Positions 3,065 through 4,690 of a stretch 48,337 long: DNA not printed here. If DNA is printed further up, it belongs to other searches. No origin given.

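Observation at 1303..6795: Self-contained TerB-N/TerB-C + DUF2791 ATPase + Lhr-like helicase operon (Shango-like anti-phage candidate)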

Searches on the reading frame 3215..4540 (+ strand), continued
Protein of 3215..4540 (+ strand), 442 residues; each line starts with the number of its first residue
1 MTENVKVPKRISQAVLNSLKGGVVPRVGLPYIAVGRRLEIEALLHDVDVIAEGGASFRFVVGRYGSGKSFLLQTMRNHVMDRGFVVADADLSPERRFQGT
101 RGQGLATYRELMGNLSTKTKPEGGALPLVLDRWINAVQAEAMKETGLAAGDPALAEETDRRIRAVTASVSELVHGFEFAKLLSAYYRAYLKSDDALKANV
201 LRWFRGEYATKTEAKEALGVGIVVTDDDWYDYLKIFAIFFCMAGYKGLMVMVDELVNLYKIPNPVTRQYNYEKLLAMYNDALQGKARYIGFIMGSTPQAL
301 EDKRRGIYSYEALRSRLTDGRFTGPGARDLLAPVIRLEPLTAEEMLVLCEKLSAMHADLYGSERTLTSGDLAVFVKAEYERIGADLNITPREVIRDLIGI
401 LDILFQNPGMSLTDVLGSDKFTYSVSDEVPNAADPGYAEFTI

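Call 85: search_dna_similar(query=window:3215-4540:+, collection=plasmids, mode=protein, max_rows=25, rows=spread)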
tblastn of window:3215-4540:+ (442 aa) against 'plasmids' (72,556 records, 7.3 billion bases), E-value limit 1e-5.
Records with a match: 697; places in all: 702; records where one place covers at least 80% of the query: 687.
Best place of each record, by identity: 60-80% 1; <60% 696.
By first word of the organism name: Klebsiella 449; Salmonella 144; Escherichia 14; Sulfitobacter 7; Phaeobacter 5; Bradyrhizobium 4; Azospirillum 4; Raoultella 4; Paracoccus 3; Burkholderia 3; and 49 more.
By predicted mobility (MOB-suite, as given by PLSDB): conjugative 542; non-mobilizable 110; mobilizable 45.
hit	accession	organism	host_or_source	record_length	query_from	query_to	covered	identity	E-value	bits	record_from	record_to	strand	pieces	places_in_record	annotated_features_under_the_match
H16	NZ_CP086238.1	Clostridium estertheticum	single colony,bovine feces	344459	1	442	100%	70.2%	0e+0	674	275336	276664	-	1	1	ATP-binding protein | TerB N-terminal domain-containing protein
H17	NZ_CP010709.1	Phaeobacter inhibens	cell culture,algae aquaculture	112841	6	416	93%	42.6%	1e-100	336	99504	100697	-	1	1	ATP-binding protein | TerB N-terminal domain-containing protein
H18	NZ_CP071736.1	Klebsiella variicola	Gopherus berlandieri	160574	5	411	92%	40.7%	8e-93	313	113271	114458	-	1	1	ATP-binding protein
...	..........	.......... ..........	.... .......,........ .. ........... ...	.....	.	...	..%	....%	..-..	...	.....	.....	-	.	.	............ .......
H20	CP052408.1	Klebsiella pneumoniae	Homo sapiens,blood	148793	5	411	92%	40.4%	3e-92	312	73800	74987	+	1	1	ATP-binding protein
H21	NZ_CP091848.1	Klebsiella pneumoniae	Homo sapiens,cell bacteria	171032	5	411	92%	40.4%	3e-92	312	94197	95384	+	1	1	ATP-binding protein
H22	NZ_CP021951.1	Klebsiella pneumoniae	-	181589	5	411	92%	40.4%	3e-92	312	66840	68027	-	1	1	ATP-binding protein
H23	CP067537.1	Klebsiella pneumoniae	Homo sapiens,other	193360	5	411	92%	40.4%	3e-92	312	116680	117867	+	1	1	ATP-binding protein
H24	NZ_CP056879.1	Klebsiella pneumoniae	culture,Wastewater influent sample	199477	5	411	92%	40.4%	3e-92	312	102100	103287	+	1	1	ATP-binding protein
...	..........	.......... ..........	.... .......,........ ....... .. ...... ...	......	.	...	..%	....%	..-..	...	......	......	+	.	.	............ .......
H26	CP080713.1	Klebsiella pneumoniae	Homo sapiens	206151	5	411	92%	40.4%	3e-92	312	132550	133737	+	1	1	none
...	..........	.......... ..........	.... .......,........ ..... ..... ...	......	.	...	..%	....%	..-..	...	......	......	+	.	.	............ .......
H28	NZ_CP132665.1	Klebsiella pneumoniae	Homo sapiens,respiratory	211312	5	411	92%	40.4%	3e-92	312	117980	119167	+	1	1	ATP-binding protein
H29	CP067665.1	Klebsiella pneumoniae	Homo sapiens,urine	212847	5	411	92%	40.4%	3e-92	312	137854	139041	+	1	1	ATP-binding protein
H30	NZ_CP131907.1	Klebsiella pneumoniae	Homo sapiens,culture,blood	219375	5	411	92%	40.4%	3e-92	312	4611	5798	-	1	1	ATP-binding protein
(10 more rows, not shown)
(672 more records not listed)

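Call 86: get_annotated_region(hit=H21, flank=6000)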
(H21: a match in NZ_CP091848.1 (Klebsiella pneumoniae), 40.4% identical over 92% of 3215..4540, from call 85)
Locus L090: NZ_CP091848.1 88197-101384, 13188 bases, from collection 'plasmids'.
description: Klebsiella pneumoniae strain NB05 plasmid pNB05-2, complete sequence
organism: Klebsiella pneumoniae (NCBI taxid 573)
taxonomy: Bacteria; Pseudomonadota; Gammaproteobacteria; Enterobacterales; Enterobacteriaceae; Klebsiella; Klebsiella pneumoniae
host: -; source: Homo sapiens,cell bacteria; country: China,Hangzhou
typing (MOB-suite, as given by PLSDB): conjugative; replicon IncFIB,IncFII,rep_cluster_2183; relaxase MOBF,MOBF; mating-pair formation MPF_F
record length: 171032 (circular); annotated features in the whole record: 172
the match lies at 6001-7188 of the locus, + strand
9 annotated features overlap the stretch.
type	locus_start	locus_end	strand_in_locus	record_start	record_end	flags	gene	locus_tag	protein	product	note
CDS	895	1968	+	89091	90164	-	-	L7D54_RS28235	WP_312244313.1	oligosaccharide MFS transporter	GO:0008643 - carbohydrate transport [Evidence IEA]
CDS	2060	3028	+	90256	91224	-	-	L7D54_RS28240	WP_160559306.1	IS5-like element IS903B family transposase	GO:0006313 - DNA transposition [Evidence IEA]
CDS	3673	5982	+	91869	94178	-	-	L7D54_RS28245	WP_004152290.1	TerB N-terminal domain-containing protein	-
CDS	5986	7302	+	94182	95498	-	-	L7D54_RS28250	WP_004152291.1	ATP-binding protein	-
CDS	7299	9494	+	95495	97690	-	-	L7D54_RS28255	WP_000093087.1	DEAD/DEAH box helicase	-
CDS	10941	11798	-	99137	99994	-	repA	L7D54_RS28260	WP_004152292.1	incFII family plasmid replication initiator RepA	GO:0006276 - plasmid maintenance [Evidence IEA]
CDS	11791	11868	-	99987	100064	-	tap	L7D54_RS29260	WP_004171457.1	RepA leader peptide Tap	GO:0006276 - plasmid maintenance [Evidence IEA]; GO:0031556 - transcriptional attenuation by ribosome [Evidence IEA]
CDS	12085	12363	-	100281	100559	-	-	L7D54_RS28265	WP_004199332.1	replication regulatory protein RepA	-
CDS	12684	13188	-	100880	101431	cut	-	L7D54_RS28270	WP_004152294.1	phospholipase D family protein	-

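Call 87: search_protein_families(library=pfam, proteins=[L090:3673-5979:+, L089:5403-7001:+], max_evalue=0.1)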
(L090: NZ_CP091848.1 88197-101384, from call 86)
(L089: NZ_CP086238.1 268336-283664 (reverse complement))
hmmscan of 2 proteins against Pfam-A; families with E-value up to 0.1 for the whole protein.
L090:3673-5979:+ (769 aa): 4 families
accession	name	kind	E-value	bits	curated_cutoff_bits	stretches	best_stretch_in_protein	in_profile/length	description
PF13208.11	TerB_N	-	1.6e-46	159.1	25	1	98-309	2-207/207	TerB N-terminal domain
PF15615.11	TerB_C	-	5.4e-26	92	26.3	1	645-768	11-148/148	TerB-C domain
PF05099.18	TerB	-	2e-07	31.8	24.4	1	518-624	6-113/118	Tellurite resistance protein TerB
PF15170.11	CaM-KIIN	-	0.098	13.3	27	0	29-66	37-72/79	Calcium/calmodulin-dependent protein kinase II inhibitor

L089:5403-7001:+ (533 aa): 2 families
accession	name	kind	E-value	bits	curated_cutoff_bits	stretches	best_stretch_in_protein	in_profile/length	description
PF13208.11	TerB_N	-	8.1e-24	85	25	1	60-265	4-190/207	TerB N-terminal domain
PF15615.11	TerB_C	-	8.8e-16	58.9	26.3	1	393-524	5-147/148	TerB-C domain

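Call 107: search_protein_families(library=pfam, proteins=[L017:13938-14507:-, L018:7020-7871:-, L025:7458-8009:+, L015:7435-8025:+, L044:7372-7983:-, L046:2968-3588:-, L054:3079-3702:+, L060:6647-7288:-, L070:7837-8451:-, L009:13712-14362:-], max_evalue=0.001)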
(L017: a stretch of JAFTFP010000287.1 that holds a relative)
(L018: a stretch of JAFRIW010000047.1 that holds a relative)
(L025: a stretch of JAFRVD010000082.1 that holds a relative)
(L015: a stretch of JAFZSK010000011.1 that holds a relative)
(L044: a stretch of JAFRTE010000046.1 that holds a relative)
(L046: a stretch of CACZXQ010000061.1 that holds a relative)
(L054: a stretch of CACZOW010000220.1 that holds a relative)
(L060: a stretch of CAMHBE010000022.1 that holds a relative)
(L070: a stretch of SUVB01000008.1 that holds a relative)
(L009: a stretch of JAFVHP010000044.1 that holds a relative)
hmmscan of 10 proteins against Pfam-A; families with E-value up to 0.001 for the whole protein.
L017:13938-14507:- (190 aa): 3 families
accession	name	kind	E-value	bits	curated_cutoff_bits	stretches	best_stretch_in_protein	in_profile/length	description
PF13472.12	Lipase_GDSL_2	-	1e-20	75.4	32.9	1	9-176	1-178/178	GDSL-like Lipase/Acylhydrolase family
PF00657.28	Lipase_GDSL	-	2.5e-11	44.5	23.6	1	7-180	1-207/208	GDSL-like Lipase/Acylhydrolase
PF04311.20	DUF459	-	0.00078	19.3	27.2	0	60-88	49-77/197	Protein of unknown function (DUF459)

L018:7020-7871:- (284 aa): 0 families

L025:7458-8009:+ (184 aa): 0 families

L015:7435-8025:+ (197 aa): 1 family
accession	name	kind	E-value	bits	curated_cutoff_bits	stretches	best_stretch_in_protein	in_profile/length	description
PF00717.28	Peptidase_S24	-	7.7e-31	106.6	23.3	1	77-191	1-116/116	Peptidase S24-like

L044:7372-7983:- (204 aa): 0 families

L046:2968-3588:- (207 aa): 0 families

L054:3079-3702:+ (208 aa): 2 families
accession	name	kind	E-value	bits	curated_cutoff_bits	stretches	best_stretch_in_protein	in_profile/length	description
PF00717.28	Peptidase_S24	-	2.3e-31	108.3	23.3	1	88-202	1-116/116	Peptidase S24-like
PF09339.16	HTH_IclR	-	0.00091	19.4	22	0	40-69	21-50/52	IclR helix-turn-helix domain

L060:6647-7288:- (214 aa): 6 families
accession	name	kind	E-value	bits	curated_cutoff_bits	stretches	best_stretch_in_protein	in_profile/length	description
PF00717.28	Peptidase_S24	-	6.3e-20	71.4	23.3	1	85-208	1-116/116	Peptidase S24-like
PF01381.28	HTH_3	-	5.6e-13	49.2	23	1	10-65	1-55/55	Helix-turn-helix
PF13560.12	HTH_31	-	2.6e-10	40.9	27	1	7-63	3-59/64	Helix-turn-helix domain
PF12844.13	HTH_19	-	8.3e-09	35.7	30.2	1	8-66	2-59/64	Helix-turn-helix domain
PF13443.12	HTH_26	-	6.3e-06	26.8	22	1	9-59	1-51/63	Cro/C1-type HTH DNA-binding domain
PF13413.12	HTH_25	-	0.00018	21.7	24.6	1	10-47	2-39/62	Helix-turn-helix domain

L070:7837-8451:- (205 aa): 0 families

L009:13712-14362:- (217 aa): 2 families
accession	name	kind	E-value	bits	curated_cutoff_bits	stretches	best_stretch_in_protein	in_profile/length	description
PF02525.22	Flavodoxin_2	-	4.6e-22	79.1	27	1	21-208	2-191/198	Flavodoxin-like fold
PF03358.20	FMN_red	-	1.3e-08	35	24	1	21-130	2-98/152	NADPH-dependent FMN reductase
